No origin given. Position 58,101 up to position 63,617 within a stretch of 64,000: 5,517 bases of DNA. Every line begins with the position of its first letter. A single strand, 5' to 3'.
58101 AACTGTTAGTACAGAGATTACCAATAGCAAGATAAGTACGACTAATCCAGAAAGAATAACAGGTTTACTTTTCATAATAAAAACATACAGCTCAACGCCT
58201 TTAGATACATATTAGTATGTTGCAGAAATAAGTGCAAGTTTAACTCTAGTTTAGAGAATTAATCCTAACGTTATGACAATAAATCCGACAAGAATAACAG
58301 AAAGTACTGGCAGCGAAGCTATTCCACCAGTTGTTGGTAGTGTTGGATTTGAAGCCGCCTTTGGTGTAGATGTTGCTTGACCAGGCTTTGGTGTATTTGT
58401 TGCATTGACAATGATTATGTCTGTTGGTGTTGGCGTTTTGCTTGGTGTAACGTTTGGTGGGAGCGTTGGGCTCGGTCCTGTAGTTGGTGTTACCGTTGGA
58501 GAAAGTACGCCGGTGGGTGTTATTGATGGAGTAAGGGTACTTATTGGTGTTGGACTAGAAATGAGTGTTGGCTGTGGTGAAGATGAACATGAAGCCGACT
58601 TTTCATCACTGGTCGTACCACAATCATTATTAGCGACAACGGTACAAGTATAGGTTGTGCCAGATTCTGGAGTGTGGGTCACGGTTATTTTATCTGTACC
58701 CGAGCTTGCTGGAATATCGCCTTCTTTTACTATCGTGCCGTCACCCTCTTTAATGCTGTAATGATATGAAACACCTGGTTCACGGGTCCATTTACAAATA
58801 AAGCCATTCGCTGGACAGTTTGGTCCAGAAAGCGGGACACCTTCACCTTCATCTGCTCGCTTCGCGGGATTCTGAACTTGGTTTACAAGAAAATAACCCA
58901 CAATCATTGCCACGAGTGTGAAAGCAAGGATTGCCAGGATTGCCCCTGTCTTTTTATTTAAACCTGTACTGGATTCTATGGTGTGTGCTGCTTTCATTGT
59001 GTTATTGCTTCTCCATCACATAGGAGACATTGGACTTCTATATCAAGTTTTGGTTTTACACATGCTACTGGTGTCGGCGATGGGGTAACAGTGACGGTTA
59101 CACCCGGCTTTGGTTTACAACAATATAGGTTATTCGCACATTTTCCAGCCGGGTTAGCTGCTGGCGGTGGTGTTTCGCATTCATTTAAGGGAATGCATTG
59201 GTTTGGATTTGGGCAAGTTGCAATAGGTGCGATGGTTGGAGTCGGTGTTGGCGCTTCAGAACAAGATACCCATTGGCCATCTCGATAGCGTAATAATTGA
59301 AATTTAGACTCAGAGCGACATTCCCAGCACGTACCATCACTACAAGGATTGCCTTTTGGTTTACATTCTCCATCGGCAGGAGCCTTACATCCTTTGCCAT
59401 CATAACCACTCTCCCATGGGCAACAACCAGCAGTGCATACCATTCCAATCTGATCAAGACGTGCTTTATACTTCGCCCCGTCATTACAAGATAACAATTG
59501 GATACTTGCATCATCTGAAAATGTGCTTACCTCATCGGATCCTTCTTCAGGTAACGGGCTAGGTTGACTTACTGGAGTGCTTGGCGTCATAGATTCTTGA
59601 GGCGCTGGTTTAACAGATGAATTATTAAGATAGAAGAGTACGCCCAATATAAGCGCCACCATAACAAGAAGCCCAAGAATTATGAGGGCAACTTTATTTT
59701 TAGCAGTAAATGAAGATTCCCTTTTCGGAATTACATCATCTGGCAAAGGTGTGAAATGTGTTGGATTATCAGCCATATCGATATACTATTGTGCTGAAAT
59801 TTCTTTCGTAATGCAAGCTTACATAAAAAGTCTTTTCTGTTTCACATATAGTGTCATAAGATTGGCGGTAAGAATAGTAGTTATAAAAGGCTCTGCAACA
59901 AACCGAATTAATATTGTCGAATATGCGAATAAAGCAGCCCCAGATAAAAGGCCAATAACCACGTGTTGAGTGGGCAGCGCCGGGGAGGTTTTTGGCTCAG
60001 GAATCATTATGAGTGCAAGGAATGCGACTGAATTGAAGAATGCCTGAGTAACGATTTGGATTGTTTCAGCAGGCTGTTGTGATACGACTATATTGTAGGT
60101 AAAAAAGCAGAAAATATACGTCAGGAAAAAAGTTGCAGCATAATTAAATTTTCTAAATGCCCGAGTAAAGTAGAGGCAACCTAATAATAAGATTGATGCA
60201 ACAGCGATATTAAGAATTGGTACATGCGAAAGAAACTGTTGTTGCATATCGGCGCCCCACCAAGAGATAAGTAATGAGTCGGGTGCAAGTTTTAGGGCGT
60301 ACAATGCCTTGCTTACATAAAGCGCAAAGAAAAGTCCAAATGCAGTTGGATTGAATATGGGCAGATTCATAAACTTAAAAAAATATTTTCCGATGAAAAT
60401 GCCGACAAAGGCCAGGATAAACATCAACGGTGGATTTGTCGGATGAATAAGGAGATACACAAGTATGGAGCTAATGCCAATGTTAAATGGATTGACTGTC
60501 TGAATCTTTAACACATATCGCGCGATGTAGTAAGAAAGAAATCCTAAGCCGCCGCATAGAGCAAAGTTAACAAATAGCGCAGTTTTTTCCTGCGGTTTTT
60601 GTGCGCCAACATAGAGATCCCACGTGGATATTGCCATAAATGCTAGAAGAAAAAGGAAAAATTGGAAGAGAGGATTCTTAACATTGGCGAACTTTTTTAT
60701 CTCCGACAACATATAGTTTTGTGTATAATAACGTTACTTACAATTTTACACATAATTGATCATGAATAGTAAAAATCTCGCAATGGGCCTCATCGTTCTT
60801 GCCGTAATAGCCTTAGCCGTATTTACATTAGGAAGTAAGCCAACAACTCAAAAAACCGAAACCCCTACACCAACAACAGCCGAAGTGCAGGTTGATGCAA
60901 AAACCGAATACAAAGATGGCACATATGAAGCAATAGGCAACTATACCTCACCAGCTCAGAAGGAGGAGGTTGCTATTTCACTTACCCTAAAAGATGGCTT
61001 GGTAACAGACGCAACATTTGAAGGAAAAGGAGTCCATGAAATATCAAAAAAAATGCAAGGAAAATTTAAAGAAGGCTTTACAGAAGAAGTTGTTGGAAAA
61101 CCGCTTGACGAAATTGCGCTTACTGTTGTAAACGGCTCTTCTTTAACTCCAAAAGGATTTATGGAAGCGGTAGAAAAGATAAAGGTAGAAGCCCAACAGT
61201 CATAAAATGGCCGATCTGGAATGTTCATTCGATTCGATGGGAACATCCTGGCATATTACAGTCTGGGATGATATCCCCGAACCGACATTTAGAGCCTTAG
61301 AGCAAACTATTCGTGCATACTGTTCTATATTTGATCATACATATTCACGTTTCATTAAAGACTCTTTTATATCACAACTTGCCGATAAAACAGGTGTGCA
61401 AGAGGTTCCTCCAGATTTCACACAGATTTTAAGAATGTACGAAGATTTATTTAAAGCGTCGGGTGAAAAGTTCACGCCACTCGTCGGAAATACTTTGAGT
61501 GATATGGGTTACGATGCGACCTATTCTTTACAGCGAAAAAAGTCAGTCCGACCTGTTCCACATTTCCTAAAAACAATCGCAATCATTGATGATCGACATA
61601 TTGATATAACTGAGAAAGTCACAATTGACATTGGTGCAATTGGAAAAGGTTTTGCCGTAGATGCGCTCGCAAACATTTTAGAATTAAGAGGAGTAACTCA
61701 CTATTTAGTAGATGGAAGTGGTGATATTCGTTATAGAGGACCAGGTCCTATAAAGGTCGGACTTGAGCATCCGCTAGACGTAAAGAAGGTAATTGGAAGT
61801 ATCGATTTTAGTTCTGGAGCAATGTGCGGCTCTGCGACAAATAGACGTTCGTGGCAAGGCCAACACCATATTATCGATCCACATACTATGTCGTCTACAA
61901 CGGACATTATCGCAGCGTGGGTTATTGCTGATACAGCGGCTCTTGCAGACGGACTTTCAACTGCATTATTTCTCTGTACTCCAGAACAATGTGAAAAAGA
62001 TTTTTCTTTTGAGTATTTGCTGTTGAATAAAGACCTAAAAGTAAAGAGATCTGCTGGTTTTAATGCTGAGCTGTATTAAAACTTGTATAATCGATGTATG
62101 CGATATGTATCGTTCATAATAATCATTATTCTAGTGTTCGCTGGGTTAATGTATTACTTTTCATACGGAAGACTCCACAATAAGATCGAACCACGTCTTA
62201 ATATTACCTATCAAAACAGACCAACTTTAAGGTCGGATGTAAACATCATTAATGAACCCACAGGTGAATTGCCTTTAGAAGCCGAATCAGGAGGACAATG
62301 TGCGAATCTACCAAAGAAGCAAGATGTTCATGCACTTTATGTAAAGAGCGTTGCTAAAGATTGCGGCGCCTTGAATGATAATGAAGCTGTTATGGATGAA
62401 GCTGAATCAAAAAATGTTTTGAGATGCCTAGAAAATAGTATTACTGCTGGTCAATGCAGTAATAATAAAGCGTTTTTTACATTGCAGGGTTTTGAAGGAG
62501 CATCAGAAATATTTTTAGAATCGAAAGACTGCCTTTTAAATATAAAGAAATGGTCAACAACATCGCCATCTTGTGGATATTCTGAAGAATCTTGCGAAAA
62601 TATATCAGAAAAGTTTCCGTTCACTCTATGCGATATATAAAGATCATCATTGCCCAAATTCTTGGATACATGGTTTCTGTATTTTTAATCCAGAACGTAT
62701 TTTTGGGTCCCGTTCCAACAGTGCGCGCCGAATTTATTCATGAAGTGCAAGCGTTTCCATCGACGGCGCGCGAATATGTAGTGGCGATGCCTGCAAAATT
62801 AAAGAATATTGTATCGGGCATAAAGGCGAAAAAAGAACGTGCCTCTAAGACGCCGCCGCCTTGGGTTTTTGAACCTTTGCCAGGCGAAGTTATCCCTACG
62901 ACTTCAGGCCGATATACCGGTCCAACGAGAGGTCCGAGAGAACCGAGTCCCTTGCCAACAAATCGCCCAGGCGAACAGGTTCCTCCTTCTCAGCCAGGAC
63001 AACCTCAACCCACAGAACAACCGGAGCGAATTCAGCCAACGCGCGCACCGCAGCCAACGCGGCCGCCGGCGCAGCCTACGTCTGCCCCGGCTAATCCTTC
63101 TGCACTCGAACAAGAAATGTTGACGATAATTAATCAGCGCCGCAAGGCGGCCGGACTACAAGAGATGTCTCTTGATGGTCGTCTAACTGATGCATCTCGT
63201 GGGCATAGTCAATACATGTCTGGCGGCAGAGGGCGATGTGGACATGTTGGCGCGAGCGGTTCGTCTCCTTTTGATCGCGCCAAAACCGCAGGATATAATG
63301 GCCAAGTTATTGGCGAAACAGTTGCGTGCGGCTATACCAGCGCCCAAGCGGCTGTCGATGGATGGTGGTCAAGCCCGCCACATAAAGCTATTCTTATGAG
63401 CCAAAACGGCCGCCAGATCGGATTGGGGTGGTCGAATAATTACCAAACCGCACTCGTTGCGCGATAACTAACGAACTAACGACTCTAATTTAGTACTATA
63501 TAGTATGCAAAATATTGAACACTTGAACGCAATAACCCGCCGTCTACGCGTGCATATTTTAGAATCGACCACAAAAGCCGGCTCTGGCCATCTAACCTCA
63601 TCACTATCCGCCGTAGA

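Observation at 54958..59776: Five-gene operon of paralogous Cys-rich, Pro/Thr-linker surface proteins, two with LPxTG-type sorting signals, with no sortase in the window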

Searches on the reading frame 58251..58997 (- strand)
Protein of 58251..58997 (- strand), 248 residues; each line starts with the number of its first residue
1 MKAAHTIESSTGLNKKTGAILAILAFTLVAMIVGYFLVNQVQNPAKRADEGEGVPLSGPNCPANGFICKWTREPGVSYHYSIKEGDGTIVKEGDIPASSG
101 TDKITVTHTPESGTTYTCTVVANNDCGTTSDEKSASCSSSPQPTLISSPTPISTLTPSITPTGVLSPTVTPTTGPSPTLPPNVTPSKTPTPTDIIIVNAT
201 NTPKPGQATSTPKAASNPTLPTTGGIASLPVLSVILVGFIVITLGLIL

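Call 4: search_protein_families(library=pfam, proteins=[window:58251-58997:-], max_evalue=1)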
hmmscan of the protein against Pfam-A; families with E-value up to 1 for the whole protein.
window:58251-58997:- (248 aa): 2 families
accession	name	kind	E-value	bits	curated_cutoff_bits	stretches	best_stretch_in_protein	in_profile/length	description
PF00801.26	PKD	-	0.0032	17.9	23.5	1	76-132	28-75/80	PKD domain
PF19408.5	PKD_6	-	0.004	17.9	25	1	94-133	43-79/82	PKD-like domain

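Call 13: search_protein_families(library=ncbifam, proteins=[window:58251-58997:-], max_evalue=0.1)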
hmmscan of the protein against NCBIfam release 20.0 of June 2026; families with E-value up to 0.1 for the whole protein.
window:58251-58997:- (248 aa): 1 family
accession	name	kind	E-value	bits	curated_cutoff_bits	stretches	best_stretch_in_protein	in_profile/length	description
NF033186.1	internalin_K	exception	0.025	13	1100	1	115-247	482-599/604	class 1 internalin InlK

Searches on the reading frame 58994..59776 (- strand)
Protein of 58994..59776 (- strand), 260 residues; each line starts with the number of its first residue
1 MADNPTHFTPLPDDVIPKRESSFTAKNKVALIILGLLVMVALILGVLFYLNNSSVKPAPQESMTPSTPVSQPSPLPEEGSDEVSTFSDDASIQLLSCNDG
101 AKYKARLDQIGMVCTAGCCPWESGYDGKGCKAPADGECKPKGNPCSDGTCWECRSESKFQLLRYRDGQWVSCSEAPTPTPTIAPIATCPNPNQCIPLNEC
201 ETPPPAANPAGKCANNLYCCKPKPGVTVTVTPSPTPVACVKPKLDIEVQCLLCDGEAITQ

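Call 4: search_protein_families(library=pfam, proteins=[window:58994-59776:-], max_evalue=1)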
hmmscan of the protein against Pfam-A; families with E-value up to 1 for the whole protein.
window:58994-59776:- (260 aa): 2 families
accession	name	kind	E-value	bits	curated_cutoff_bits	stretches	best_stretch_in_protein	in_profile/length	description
PF20087.4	DUF6479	-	0.02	15.8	25.4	1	25-80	17-65/120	Family of unknown function (DUF6479)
PF13179.11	DUF4006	-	0.043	14.2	22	1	33-57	13-37/64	Family of unknown function (DUF4006)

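Call 13: search_protein_families(library=ncbifam, proteins=[window:58994-59776:-], max_evalue=0.1)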
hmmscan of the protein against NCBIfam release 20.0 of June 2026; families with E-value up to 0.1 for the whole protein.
window:58994-59776:- (260 aa): 0 families

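Call 60: find_homologous_proteins(query=window:58994-59776:-)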
Query window:58994-59776:- (260 aa): 11 proteins with E <= 0.001 among 3941 candidates.
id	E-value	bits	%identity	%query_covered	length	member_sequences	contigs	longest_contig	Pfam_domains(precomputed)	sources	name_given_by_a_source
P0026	4.5e-175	599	100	100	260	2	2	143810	-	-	-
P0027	2.1e-139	482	84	100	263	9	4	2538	-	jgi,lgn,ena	jgi:hypothetical protein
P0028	3.5e-120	418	73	100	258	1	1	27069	-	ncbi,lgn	-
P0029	4.7e-119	415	73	100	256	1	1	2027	-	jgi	-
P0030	1.2e-87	312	57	100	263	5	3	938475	-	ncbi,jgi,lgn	jgi:hypothetical protein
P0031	5.7e-84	300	58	100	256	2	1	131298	-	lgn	-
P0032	3.6e-82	294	54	100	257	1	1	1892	-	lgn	-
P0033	7.6e-81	289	54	100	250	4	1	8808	-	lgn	-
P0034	3.0e-74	268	49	100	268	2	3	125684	-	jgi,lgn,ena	-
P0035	1.6e-66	243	63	68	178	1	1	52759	-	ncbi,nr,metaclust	ncbi:MAG: hypothetical protein UZ22_OP11002000742 [Microgenomates bacterium OLB23]|nr:MAG: hypotheti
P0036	2.0e-7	49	39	49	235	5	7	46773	-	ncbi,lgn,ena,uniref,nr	ncbi:hypothetical protein A3I56_03295 [Candidatus Roizmanbacteria bacterium RIFCSPLOWO2_02_FULL_43_1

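Call 61: find_encoding_contigs(protein=P0036, flank=10000, max_places=3)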
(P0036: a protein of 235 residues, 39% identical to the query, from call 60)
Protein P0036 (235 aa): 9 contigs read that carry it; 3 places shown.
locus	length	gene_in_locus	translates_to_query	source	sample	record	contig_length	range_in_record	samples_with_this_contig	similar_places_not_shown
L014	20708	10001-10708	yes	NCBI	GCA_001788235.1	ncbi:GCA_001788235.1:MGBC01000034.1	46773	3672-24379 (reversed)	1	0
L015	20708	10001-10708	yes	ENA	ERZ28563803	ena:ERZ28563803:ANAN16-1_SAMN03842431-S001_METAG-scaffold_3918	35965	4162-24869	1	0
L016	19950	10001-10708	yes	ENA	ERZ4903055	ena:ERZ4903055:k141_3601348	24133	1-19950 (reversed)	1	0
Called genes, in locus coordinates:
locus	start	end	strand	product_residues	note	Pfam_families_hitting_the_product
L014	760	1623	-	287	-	PF00480:ROK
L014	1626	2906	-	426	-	PF00342:PGI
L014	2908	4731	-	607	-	PF00456:Transketolase_N, PF13292:DXP_synthase_N, PF02779:Transket_pyr, PF02780:Transketolase_C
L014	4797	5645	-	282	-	PF00188:CAP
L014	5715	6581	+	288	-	-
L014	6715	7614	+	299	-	PF01758:SBF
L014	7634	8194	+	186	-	PF00404:Dockerin_1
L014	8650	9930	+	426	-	PF27218:MJ0043_C (weak)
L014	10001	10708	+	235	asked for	-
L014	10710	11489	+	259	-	-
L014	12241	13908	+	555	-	-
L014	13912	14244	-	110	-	PF01741:MscL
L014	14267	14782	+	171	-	-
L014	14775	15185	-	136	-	PF07884:VKOR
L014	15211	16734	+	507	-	PF02366:PMT (weak)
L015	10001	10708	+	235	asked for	-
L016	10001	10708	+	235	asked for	-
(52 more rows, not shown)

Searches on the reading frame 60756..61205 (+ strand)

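Call 6: search_protein_families(library=pfam, proteins=[window:60756-61205:+], max_evalue=0.01)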
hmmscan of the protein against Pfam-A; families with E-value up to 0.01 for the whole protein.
window:60756-61205:+ (149 aa): 0 families

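Call 13: search_protein_families(library=ncbifam, proteins=[window:60756-61205:+], max_evalue=0.1)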
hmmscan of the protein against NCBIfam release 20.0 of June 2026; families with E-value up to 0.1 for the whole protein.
window:60756-61205:+ (149 aa): 2 families
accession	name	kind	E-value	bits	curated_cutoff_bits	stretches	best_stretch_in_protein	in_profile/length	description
NF041941.1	lipo_FMN_PplA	exception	0.0014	17.9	325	1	40-106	168-232/302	extracellular electron transfer flavoprotein PplA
NF033885.1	conj_TraP_IncI1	equivalog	0.066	12.9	135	1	9-69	16-76/217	conjugal transfer protein TraP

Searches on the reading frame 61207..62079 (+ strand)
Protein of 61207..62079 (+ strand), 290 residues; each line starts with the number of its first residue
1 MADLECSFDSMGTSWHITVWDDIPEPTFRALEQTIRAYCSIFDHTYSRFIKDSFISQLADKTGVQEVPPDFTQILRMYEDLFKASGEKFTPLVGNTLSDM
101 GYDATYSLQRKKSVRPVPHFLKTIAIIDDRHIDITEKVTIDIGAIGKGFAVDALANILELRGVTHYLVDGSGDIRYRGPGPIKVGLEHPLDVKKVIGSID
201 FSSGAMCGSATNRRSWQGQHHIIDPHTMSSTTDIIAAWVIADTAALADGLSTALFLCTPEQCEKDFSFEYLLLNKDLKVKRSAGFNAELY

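Call 6: search_protein_families(library=pfam, proteins=[window:61207-62079:+], max_evalue=0.01)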
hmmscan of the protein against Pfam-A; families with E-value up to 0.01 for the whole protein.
window:61207-62079:+ (290 aa): 1 family
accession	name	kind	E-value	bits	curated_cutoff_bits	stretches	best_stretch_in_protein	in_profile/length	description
PF02424.20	ApbE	-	2.3e-44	152.3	25.6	1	11-261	1-250/266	ApbE family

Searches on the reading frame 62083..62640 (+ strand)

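Call 6: search_protein_families(library=pfam, proteins=[window:62083-62640:+], max_evalue=0.01)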
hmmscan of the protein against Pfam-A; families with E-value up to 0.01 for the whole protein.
window:62083-62640:+ (185 aa): 1 family
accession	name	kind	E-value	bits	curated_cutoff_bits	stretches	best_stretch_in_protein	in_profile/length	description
PF21288.3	Kazal_C6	-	0.006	17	27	0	91-136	6-50/53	Complement component C6, KAZAL domain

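Call 13: search_protein_families(library=ncbifam, proteins=[window:62083-62640:+], max_evalue=0.1)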
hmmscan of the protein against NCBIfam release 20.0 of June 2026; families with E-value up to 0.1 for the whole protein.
window:62083-62640:+ (185 aa): 0 families

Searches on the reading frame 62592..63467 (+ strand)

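Call 6: search_protein_families(library=pfam, proteins=[window:62592-63467:+], max_evalue=0.01)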
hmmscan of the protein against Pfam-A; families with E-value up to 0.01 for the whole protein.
window:62592-63467:+ (291 aa): 1 family
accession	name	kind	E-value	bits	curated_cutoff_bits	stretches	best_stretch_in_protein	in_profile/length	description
PF00188.32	CAP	-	1.8e-15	58.2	21.1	1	179-286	3-108/117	Cysteine-rich secretory protein family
